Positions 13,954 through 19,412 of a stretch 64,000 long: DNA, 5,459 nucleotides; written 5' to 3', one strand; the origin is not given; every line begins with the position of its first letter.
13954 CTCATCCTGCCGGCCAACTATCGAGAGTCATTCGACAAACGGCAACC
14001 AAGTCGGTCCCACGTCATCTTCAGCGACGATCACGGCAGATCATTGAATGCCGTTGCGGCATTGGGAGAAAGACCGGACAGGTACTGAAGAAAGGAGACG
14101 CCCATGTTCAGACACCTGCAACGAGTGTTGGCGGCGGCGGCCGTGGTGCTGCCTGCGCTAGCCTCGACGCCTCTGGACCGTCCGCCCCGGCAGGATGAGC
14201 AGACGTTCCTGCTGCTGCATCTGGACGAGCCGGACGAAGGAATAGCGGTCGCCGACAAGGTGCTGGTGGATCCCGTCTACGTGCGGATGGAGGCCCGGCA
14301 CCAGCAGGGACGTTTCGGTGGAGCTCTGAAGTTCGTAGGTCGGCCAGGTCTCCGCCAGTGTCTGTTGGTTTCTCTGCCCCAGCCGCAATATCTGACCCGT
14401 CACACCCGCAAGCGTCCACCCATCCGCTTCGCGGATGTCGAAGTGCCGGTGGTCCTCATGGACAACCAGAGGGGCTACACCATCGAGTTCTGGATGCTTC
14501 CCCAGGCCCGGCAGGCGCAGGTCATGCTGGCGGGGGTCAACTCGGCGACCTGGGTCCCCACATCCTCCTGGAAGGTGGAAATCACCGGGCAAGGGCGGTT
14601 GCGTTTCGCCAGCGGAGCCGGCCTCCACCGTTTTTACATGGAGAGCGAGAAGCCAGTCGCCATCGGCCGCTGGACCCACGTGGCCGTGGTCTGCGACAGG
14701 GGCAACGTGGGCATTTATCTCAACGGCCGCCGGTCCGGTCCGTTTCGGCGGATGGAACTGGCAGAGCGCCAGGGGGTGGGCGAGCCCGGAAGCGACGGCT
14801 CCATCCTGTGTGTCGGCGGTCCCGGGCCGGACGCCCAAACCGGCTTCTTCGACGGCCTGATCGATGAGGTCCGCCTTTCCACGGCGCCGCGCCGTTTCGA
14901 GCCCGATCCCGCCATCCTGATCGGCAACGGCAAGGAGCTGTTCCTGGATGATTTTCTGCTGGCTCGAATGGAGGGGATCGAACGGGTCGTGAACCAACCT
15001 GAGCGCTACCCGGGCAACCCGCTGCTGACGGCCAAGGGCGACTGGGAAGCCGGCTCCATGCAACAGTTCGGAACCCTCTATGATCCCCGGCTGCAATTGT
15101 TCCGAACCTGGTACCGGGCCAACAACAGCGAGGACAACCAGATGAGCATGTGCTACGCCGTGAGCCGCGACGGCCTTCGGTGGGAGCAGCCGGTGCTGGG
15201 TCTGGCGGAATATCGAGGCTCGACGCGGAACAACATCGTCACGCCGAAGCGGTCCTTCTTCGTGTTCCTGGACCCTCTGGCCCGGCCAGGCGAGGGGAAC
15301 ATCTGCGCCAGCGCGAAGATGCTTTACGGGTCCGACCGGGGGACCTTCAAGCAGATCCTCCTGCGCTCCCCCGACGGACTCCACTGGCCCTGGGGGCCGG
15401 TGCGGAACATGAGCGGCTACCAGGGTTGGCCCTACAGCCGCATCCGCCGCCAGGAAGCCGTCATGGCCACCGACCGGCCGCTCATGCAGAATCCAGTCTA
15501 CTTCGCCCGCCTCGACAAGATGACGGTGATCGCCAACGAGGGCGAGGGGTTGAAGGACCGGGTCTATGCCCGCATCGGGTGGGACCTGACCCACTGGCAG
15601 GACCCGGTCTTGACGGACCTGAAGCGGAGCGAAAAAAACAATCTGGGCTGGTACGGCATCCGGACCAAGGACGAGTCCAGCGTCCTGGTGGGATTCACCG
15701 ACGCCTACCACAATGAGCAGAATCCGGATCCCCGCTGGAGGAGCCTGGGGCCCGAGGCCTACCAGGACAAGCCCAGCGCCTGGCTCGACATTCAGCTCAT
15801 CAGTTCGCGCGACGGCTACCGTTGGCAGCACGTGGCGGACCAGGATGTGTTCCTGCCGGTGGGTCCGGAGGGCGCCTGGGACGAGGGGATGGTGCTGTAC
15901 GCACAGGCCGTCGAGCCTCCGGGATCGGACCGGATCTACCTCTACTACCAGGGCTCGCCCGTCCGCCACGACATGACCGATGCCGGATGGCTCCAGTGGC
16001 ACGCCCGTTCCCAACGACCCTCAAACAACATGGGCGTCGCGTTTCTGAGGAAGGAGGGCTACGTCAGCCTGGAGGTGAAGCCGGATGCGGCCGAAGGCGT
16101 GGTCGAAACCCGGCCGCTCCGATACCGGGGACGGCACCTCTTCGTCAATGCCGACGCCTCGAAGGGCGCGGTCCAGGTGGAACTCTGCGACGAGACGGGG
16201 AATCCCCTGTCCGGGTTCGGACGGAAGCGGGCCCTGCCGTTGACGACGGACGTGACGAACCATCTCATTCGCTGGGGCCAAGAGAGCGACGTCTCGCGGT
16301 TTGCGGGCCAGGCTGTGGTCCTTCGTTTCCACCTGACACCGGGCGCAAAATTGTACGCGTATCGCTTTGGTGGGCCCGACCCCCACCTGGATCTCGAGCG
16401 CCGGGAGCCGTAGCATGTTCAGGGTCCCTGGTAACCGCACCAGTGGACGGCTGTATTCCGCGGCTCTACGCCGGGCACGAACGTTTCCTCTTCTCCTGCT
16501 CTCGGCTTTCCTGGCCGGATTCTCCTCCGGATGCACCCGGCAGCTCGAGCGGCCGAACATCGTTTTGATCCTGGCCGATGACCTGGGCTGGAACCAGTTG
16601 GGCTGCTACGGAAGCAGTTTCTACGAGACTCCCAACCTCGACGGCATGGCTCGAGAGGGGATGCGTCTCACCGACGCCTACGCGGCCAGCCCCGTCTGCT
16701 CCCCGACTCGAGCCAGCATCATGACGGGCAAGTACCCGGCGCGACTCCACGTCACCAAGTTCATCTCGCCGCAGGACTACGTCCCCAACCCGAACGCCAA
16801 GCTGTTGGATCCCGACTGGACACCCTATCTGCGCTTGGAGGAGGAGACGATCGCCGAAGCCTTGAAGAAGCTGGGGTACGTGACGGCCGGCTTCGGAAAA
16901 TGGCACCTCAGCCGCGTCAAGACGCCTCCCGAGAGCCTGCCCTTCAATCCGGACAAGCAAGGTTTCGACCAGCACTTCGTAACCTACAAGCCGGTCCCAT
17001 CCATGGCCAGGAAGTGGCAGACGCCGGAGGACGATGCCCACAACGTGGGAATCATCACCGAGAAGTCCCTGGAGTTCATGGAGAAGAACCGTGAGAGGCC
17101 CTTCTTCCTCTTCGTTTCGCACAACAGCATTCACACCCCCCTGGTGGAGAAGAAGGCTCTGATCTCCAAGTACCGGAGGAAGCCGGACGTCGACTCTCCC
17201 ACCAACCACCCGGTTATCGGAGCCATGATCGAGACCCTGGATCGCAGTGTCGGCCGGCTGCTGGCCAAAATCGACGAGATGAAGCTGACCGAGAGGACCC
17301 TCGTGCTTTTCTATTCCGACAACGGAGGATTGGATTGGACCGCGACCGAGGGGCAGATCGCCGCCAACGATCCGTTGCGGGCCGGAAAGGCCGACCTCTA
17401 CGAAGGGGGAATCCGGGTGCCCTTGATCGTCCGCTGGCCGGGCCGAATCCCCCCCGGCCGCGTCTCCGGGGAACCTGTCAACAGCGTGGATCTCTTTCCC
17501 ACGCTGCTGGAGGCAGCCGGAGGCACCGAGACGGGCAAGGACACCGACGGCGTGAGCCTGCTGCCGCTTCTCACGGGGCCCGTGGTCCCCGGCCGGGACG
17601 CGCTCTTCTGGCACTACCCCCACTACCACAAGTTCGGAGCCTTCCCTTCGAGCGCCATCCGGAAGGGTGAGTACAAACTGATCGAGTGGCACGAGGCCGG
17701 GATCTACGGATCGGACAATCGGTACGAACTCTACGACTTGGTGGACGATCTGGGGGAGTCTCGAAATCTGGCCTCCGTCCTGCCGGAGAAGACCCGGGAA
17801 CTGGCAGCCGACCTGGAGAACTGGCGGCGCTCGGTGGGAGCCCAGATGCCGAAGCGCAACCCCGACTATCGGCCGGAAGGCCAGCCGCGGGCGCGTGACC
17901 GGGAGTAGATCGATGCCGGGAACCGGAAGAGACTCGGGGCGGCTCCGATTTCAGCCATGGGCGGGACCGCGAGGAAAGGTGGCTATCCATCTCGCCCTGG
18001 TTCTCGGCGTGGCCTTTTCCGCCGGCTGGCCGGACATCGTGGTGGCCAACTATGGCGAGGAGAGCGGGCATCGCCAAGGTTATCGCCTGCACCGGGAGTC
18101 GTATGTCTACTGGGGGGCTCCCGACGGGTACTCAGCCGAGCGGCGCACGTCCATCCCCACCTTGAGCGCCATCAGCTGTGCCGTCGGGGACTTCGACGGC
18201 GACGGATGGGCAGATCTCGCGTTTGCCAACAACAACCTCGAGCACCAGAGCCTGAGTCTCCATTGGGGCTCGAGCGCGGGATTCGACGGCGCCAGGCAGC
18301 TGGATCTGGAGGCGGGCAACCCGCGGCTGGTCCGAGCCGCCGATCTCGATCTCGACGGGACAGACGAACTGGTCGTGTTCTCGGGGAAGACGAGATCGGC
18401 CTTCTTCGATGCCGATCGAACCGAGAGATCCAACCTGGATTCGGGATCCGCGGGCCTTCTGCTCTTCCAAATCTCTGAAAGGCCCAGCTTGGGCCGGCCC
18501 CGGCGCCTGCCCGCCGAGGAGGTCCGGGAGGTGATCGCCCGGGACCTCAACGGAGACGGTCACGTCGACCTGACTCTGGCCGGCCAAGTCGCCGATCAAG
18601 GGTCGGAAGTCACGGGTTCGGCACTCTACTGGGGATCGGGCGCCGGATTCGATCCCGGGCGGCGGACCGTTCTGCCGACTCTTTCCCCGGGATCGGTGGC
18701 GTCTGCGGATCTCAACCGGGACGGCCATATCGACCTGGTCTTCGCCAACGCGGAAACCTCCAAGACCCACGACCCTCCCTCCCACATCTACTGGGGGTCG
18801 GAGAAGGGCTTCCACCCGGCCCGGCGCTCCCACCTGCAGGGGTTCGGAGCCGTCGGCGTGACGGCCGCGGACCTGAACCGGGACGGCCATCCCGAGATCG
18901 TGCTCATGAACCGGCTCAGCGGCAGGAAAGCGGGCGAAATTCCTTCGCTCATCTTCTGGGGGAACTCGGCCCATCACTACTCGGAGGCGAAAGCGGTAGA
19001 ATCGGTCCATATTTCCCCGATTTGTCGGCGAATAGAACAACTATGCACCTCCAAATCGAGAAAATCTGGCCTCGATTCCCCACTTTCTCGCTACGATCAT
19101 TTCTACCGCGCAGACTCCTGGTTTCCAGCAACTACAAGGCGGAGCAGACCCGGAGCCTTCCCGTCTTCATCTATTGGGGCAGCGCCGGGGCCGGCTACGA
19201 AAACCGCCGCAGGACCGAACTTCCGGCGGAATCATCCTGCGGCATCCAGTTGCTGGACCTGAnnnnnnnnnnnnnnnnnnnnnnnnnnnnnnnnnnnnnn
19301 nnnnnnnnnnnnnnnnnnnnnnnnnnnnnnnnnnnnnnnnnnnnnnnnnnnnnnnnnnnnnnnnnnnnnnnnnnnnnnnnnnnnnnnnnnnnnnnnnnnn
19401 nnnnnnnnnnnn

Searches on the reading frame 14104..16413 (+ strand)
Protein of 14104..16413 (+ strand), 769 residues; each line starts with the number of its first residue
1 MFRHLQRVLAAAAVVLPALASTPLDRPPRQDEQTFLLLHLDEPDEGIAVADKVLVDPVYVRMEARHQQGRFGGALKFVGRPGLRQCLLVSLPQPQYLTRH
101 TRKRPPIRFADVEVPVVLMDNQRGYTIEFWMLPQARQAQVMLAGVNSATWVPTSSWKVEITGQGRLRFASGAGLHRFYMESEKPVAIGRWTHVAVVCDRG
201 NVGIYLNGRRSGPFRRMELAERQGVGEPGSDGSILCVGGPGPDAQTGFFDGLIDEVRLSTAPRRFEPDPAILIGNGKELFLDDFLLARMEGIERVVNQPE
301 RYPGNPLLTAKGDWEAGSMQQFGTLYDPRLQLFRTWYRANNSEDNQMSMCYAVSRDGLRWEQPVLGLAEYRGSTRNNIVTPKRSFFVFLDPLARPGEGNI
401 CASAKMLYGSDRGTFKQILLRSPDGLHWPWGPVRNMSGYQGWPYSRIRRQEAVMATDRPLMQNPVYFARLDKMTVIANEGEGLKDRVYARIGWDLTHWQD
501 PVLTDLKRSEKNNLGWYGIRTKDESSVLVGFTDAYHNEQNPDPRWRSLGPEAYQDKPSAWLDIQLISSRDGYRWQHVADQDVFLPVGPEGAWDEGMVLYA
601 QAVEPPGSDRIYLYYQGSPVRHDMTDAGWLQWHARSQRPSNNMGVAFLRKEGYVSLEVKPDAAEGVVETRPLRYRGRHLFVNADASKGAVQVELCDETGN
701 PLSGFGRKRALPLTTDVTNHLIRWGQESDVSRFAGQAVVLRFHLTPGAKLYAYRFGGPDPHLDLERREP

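Call 31: search_protein_families(library=pfam, proteins=[window:14104-16413:+], max_evalue=0.00001)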
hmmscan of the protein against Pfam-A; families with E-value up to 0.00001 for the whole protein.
window:14104-16413:+ (769 aa): 1 family
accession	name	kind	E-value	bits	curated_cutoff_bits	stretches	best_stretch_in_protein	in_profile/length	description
PF13385.13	Laminin_G_3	-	8.9e-17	62.1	27.6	1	112-260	7-142/151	Concanavalin A-like lectin/glucanases superfamily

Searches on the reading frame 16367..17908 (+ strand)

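Call 31: search_protein_families(library=pfam, proteins=[window:16367-17908:+], max_evalue=0.00001)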
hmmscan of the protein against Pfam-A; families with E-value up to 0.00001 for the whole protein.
window:16367-17908:+ (513 aa): 3 families
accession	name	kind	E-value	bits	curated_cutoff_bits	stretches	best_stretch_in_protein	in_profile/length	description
PF00884.28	Sulfatase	-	8.8e-58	196.4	25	1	63-385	1-300/301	Sulfatase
PF16347.10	SGSH_C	-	1.2e-19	71.4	29.3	1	344-470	11-133/154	N-sulphoglucosamine sulphohydrolase, C-terminal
PF01663.27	Phosphodiest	-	6.2e-15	56.1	23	1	66-358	2-255/342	Type I phosphodiesterase / nucleotide pyrophosphatase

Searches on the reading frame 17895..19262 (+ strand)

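Call 31: search_protein_families(library=pfam, proteins=[window:17895-19262:+], max_evalue=0.00001)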
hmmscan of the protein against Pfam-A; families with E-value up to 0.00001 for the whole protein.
window:17895-19262:+ (455 aa): 2 families
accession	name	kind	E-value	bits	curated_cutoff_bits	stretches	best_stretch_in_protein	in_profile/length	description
PF13517.12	FG-GAP_3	-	6.5e-29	100.8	26.9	3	217-282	1-60/61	FG-GAP-like repeat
PF01839.29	FG-GAP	-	9.4e-18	64.1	22.1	0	96-112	6-22/37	FG-GAP repeat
